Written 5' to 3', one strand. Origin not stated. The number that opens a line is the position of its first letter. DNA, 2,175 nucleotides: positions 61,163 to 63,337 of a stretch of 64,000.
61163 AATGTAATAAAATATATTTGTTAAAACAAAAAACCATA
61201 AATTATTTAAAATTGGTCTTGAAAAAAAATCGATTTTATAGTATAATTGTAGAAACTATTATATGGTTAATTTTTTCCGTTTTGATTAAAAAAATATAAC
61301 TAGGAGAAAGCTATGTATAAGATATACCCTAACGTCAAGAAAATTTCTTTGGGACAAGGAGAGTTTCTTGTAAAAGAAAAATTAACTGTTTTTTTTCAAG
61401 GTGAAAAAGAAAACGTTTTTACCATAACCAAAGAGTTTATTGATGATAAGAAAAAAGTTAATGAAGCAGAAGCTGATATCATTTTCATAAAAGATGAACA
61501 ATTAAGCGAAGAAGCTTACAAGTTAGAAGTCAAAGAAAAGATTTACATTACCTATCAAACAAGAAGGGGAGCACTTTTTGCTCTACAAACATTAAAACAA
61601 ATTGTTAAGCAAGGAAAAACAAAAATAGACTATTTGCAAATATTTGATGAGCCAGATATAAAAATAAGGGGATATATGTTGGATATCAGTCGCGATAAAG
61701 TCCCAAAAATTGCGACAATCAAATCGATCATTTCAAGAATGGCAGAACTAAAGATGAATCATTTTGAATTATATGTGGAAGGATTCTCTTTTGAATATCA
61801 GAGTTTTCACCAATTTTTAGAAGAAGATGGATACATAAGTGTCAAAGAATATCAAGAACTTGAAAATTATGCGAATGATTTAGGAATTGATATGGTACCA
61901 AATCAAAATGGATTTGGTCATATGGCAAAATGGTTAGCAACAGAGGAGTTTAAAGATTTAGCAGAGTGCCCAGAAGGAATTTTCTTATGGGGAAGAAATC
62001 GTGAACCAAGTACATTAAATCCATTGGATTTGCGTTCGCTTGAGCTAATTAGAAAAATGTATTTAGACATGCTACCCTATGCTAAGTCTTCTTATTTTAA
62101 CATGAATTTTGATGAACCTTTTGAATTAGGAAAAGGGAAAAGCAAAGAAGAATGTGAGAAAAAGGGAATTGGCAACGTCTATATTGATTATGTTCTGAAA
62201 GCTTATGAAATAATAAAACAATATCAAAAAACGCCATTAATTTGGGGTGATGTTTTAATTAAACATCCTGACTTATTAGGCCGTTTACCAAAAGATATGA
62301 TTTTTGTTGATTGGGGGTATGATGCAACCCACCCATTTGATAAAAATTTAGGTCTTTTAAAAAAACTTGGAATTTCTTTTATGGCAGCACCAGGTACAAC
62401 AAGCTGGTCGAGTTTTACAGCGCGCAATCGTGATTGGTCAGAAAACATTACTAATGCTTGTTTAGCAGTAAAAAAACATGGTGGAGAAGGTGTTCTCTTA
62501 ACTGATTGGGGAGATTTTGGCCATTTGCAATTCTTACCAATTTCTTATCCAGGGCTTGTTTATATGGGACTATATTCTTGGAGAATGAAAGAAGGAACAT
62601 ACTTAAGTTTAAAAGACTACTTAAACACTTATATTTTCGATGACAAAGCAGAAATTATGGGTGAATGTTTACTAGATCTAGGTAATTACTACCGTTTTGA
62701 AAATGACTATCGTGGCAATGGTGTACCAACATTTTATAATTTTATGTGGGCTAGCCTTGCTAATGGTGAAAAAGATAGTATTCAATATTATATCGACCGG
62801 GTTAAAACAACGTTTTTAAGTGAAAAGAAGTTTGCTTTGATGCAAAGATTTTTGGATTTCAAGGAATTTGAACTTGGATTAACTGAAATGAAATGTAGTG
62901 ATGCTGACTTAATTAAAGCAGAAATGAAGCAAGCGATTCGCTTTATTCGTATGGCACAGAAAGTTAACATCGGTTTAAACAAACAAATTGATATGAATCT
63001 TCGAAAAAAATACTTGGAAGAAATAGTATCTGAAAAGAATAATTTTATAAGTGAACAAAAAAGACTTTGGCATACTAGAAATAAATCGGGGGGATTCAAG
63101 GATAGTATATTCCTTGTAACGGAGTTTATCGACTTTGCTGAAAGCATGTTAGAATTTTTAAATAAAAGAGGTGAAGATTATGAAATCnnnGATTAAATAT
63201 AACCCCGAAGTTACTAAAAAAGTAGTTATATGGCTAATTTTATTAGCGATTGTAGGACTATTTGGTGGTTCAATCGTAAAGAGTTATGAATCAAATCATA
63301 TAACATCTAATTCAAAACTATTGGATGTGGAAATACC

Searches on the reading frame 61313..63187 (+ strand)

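Call 60: search_protein_families(library=pfam, proteins=[window:61313-63187:+], max_evalue=0.00001)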
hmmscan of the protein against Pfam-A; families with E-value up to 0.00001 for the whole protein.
window:61313-63187:+ (625 aa): 2 families
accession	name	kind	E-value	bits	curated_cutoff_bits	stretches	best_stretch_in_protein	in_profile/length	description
PF02838.20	Glyco_hydro_20b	-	1.1e-13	52.5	26.1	1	2-112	2-123/124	Glycosyl hydrolase family 20, domain 2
PF00728.28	Glyco_hydro_20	-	2.9e-13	50.3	22.3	1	119-336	4-241/348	Glycosyl hydrolase family 20, catalytic domain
